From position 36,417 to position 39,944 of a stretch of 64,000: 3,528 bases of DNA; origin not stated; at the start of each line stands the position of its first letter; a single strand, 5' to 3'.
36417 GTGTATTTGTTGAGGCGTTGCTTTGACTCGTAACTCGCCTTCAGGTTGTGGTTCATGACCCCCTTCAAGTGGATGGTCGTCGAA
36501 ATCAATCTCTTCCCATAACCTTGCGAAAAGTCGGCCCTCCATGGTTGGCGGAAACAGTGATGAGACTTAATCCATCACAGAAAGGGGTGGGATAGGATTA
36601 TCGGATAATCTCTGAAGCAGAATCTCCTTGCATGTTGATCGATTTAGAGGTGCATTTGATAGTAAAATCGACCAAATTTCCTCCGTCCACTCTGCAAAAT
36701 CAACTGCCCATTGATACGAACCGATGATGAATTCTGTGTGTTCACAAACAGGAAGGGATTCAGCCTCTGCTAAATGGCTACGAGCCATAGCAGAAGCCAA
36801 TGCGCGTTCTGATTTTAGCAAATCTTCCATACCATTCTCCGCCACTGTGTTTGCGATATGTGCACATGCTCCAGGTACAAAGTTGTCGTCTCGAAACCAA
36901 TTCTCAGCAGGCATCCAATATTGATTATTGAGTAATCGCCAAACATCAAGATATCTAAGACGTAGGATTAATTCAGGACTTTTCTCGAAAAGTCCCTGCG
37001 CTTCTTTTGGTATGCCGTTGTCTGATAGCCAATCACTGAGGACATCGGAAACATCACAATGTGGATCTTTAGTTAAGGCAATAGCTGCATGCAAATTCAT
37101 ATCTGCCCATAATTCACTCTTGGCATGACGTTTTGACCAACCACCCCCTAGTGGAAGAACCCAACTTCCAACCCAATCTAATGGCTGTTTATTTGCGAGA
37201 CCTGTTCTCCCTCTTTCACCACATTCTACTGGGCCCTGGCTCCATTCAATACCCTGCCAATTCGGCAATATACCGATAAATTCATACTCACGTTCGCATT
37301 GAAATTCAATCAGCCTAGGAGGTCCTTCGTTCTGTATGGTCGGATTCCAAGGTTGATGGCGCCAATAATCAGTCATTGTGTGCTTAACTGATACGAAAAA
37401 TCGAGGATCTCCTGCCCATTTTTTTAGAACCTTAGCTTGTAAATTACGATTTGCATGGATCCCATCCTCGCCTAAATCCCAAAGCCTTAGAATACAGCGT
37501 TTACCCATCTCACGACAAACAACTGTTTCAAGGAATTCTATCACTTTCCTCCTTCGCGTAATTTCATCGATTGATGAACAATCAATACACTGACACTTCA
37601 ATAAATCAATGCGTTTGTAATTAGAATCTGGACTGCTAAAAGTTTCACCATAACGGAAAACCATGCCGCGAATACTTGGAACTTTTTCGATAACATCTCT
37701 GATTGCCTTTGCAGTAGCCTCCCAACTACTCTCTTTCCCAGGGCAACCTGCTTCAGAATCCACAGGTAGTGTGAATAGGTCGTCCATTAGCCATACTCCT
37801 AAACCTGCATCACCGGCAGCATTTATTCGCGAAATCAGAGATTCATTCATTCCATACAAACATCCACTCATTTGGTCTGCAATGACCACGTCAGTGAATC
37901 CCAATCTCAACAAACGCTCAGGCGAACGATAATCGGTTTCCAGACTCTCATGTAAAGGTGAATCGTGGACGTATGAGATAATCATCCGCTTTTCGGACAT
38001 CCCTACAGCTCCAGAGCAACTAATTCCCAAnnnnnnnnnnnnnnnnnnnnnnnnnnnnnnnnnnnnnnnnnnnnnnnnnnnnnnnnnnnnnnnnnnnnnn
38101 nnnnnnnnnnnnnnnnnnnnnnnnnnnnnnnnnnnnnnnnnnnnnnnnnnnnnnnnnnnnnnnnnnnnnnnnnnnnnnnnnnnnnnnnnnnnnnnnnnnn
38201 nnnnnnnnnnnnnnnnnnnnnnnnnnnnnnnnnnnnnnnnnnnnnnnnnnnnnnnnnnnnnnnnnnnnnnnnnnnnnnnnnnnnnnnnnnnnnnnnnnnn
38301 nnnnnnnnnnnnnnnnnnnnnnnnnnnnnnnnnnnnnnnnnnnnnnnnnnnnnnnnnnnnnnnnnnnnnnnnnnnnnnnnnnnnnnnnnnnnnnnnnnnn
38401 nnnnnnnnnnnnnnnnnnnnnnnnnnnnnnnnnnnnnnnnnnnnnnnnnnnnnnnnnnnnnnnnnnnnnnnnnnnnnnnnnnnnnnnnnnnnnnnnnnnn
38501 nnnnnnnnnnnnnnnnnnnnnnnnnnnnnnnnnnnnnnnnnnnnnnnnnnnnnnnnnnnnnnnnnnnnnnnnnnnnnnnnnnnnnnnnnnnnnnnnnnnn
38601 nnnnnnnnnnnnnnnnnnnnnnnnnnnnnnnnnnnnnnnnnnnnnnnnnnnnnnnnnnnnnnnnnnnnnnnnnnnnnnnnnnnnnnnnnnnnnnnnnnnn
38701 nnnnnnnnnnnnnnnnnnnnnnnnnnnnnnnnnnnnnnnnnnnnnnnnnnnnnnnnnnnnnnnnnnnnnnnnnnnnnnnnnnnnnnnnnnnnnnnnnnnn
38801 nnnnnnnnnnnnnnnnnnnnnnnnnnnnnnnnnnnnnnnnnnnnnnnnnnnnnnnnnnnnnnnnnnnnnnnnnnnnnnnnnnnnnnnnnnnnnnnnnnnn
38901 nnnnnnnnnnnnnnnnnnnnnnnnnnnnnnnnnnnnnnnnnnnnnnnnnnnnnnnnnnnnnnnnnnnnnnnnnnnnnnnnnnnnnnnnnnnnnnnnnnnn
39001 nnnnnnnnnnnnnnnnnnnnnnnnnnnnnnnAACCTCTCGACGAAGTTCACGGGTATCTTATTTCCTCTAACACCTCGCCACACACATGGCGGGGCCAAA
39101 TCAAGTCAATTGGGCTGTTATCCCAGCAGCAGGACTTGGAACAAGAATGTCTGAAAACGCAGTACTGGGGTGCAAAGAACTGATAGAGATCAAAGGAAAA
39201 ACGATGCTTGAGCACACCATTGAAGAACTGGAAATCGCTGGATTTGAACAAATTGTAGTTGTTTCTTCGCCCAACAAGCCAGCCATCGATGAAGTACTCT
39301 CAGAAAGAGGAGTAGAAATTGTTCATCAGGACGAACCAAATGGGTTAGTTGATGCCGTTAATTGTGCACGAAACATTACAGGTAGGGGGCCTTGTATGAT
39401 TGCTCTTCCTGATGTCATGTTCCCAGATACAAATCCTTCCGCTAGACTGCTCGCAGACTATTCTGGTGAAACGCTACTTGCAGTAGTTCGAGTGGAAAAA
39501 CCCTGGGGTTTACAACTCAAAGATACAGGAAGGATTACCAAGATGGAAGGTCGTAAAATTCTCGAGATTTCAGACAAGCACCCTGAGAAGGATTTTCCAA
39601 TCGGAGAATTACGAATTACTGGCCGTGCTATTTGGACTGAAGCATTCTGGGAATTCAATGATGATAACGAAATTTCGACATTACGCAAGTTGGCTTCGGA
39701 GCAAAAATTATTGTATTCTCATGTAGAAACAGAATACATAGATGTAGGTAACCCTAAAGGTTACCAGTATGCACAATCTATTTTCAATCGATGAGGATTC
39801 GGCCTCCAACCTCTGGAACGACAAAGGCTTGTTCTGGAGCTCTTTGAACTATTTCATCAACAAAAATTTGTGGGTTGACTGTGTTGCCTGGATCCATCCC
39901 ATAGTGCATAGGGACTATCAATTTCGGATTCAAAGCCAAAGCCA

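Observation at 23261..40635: Glycan / sugar-acid utilisation island of about 17 kb combining an Entner-Doudoroff branch with uronate-type enzymes and cytosolic glycosidases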

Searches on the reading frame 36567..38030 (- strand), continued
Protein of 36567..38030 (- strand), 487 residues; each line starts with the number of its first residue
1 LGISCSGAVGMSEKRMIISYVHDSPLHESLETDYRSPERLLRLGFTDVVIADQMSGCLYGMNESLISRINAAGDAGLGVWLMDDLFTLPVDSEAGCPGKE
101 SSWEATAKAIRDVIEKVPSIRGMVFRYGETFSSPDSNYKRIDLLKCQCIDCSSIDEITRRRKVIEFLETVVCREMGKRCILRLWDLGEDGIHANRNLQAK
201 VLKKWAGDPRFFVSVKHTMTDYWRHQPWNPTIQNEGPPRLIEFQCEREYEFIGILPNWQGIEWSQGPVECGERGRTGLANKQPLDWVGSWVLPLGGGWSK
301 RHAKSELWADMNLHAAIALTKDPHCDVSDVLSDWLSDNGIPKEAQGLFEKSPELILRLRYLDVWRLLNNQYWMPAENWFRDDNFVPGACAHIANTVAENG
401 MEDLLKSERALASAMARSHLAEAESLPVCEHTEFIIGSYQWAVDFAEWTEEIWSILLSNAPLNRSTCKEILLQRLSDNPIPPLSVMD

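Call 64: find_encoding_contigs(protein=P0061, flank=10000, max_places=3)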
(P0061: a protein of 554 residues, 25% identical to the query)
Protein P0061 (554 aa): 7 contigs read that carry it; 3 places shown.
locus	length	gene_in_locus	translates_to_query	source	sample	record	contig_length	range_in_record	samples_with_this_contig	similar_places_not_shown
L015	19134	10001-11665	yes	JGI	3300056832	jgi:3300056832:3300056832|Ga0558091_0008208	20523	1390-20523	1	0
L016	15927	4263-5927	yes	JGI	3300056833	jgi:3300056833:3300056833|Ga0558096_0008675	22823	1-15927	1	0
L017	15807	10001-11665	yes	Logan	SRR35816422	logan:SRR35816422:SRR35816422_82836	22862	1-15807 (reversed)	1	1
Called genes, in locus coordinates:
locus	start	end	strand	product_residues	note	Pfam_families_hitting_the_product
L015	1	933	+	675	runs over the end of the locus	PF12951:PATR (weak), PF07589:PEP_exosort_dom (weak)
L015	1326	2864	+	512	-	PF13541:ChlI, PF00158:Sigma54_activat (faint), PF01078:Mg_chelatase, PF07728:AAA_5, PF00493:MCM (weak), PF13335:Mg_chelatase_C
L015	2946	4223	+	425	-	PF00150:Cellulase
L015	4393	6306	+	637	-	PF00041:fn3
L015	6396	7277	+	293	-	PF00303:Thymidylat_synt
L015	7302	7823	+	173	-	PF00186:DHFR_1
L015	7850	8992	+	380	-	PF08450:SGL (faint), PF10282:Lactonase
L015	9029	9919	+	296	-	PF00657:Lipase_GDSL, PF13472:Lipase_GDSL_2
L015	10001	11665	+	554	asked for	-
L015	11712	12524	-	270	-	PF00142:Fer4_NifH (weak), PF01656:CbiA, PF02374:ArsA_ATPase, PF06564:CBP_BcsQ, PF09140:MipZ (weak), PF10609:ParA, PF13614:AAA_31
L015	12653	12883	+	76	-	-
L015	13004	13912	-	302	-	PF01882:DUF58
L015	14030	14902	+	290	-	-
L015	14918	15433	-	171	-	-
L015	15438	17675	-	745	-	PF17191:RecG_wedge, PF00270:DEAD, PF04851:ResIII, PF00271:Helicase_C, PF22590:Cas3-like_C_2 (weak), PF19833:RecG_dom3_C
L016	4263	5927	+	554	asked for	-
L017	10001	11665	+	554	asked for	-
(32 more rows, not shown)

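Call 65: find_encoding_contigs(protein=P0062, flank=10000, max_places=2)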
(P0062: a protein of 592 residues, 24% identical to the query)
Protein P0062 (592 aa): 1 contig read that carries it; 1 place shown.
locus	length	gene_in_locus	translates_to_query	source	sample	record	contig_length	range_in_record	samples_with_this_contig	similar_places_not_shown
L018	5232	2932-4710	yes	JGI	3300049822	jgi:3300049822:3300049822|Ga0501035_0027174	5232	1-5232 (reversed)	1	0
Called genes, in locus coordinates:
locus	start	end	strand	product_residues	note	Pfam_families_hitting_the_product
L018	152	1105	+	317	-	PF00702:Hydrolase (faint), PF05116:S6PP (faint), PF08282:Hydrolase_3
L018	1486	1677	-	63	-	-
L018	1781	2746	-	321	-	PF12875:DUF3826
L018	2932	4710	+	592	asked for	-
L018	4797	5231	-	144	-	?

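Call 71: search_solved_structures(query=A1, max_evalue=10, show_alignments=3)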
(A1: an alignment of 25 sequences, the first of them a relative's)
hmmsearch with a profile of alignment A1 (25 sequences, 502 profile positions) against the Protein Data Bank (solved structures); distinct sequences matched with E-value up to 10: 0.

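Call 78: search_protein_families(library=pfam, alignment_id=A1, max_evalue=0.05)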
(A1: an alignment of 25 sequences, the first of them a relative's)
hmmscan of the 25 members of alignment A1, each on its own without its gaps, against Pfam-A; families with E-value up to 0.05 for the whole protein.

A. member 1, P0001 (477 aa): 0 families

B. families by the number of members that match (of 25 scanned): 0 families

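Call 95: find_encoding_contigs(protein=P0047, flank=10000, max_places=1)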
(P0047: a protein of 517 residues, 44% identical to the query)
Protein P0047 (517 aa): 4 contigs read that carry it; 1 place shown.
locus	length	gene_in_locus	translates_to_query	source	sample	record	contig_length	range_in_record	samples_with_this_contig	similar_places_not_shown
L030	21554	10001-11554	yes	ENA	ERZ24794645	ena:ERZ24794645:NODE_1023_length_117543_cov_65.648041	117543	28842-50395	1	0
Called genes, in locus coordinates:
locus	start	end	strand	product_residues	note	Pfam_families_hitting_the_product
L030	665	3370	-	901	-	PF04389:Peptidase_M28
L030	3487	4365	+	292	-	PF13483:Lactamase_B_3, PF00753:Lactamase_B (weak), PF12706:Lactamase_B_2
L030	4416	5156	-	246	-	PF00483:NTP_transferase, PF01128:IspD (weak), PF12804:NTP_transf_3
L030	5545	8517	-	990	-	-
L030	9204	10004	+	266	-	PF00288:GHMP_kinases_N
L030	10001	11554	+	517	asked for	-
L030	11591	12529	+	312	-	-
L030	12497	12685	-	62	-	-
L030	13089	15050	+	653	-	PF13582:Reprolysin_3 (weak), PF13688:Reprolysin_5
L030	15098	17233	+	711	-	-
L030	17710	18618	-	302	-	PF00288:GHMP_kinases_N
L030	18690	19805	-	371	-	PF10994:DUF2817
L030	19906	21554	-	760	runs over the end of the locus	PF01022:HTH_5 (faint), PF01047:MarR (faint), PF12802:MarR_2 (faint), PF13412:HTH_24 (faint), PF24266:HTH_HVO_0163_N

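Call 96: find_encoding_contigs(protein=P0045, flank=10000, max_places=1)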
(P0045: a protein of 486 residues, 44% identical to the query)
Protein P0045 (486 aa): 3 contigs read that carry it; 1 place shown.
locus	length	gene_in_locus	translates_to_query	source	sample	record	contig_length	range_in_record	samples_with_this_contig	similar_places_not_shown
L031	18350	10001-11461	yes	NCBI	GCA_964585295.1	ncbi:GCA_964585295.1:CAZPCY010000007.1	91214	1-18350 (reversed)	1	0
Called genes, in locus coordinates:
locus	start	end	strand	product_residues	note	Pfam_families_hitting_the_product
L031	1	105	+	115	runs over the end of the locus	-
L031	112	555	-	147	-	PF01106:NifU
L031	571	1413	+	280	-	PF00117:GATase, PF07722:Peptidase_C26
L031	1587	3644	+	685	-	PF03030:H_PPase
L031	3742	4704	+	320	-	-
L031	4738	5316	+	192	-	PF00561:Abhydrolase_1 (faint), PF02230:Abhydrolase_2, PF03959:FSH1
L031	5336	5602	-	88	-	PF00462:Glutaredoxin, PF13417:GST_N_3, PF13409:GST_N_2 (weak)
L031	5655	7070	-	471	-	PF04389:Peptidase_M28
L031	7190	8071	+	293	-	PF13483:Lactamase_B_3, PF12706:Lactamase_B_2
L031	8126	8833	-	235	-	PF00483:NTP_transferase (weak), PF12804:NTP_transf_3 (weak)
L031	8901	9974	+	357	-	PF00288:GHMP_kinases_N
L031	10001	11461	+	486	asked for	-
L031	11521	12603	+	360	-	-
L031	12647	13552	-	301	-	-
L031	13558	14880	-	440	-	PF08378:NERD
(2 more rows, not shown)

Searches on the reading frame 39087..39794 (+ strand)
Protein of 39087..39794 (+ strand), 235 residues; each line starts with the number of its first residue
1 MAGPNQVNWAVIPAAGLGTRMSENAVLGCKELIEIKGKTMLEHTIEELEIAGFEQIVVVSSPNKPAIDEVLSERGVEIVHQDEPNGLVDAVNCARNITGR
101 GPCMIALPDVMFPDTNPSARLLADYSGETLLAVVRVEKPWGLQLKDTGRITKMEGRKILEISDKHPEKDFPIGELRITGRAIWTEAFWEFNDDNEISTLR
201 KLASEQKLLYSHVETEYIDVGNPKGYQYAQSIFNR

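Call 4: search_protein_families(library=pfam, proteins=[window:39087-39794:+], max_evalue=0.001)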
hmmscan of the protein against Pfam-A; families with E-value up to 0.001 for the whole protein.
window:39087-39794:+ (235 aa): 3 families
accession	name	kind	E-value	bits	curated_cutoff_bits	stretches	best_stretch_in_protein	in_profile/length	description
PF12804.13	NTP_transf_3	-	4.4e-15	56.7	27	1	10-135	1-122/160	MobA-like NTP transferase domain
PF00483.29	NTP_transferase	-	6.4e-10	39.4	21.2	1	10-226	2-235/245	Nucleotidyl transferase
PF01128.25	IspD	-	5.4e-09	36.6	27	1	10-80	3-72/221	2-C-methyl-D-erythritol 4-phosphate cytidylyltransferase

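Call 6: search_protein_families(library=ncbifam, proteins=[window:39087-39794:+], max_evalue=0.01)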
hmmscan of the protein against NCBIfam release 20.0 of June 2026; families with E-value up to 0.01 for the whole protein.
window:39087-39794:+ (235 aa): 38 families (the best 25 are shown)
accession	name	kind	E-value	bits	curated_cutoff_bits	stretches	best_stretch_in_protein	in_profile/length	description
TIGR01099.1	galU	equivalog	7.8e-18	65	326.8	2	9-69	3-63/261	UTP--glucose-1-phosphate uridylyltransferase GalU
TIGR03992.1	Arch_glmU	subfamily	3e-15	56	292.1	1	10-223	3-217/393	bifunctional sugar-1-phosphate nucleotidylyltransferase/acetyltransferase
TIGR01173.1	glmU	equivalog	2.5e-12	46.4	366.85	1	10-161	3-149/452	bifunctional UDP-N-acetylglucosamine diphosphorylase/glucosamine-1-phosphate N-acetyltransferase GlmU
NF010933.0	PRK14353.1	equivalog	3.1e-12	45.9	505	1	9-161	7-156/453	bifunctional UDP-N-acetylglucosamine diphosphorylase/glucosamine-1-phosphate N-acetyltransferase GlmU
TIGR01208.1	rmlA_long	equivalog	5e-12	45.4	320.25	1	10-164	2-158/353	glucose-1-phosphate thymidylyltransferase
NF007516.0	PRK10122.1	equivalog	1.4e-11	44.1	534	2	10-69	6-65/297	UTP--glucose-1-phosphate uridylyltransferase GalF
TIGR01105.1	galF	equivalog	4.1e-11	42.6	659.2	2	10-69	6-65/297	GalU regulator GalF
NF041313.1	UDPGP_AglF_Halo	equivalog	7.4e-11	41.9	400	1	10-112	3-108/234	UTP--glucose-1-phosphate uridylyltransferase AglF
NF009928.0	PRK13389.1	equivalog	2e-10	40.3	548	1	5-69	6-70/302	UTP--glucose-1-phosphate uridylyltransferase GalU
NF045665.1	NTPtran_DVU1551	equivalog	6.2e-10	38.6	315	1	10-85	3-73/359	DVU_1551 family NTP transferase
NF010934.1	PRK14354.1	equivalog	7.3e-10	37.9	450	1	10-99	2-87/447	bifunctional UDP-N-acetylglucosamine diphosphorylase/glucosamine-1-phosphate N-acetyltransferase GlmU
TIGR00454.1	TIGR00454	hypoth_equivalog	1.9e-09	37.6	174.7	1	10-110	3-99/183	TIGR00454 family protein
NF010935.0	PRK14355.1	equivalog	3.1e-09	36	718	1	10-163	6-157/459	bifunctional UDP-N-acetylglucosamine diphosphorylase/glucosamine-1-phosphate N-acetyltransferase GlmU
TIGR03310.1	matur_MocA_YgfJ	equivalog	3.8e-09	36.8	186.45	1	10-96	2-85/188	molybdenum cofactor cytidylyltransferase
NF010932.0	PRK14352.1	equivalog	4.6e-09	35.5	611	1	10-162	9-161/488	bifunctional UDP-N-acetylglucosamine diphosphorylase/glucosamine-1-phosphate N-acetyltransferase GlmU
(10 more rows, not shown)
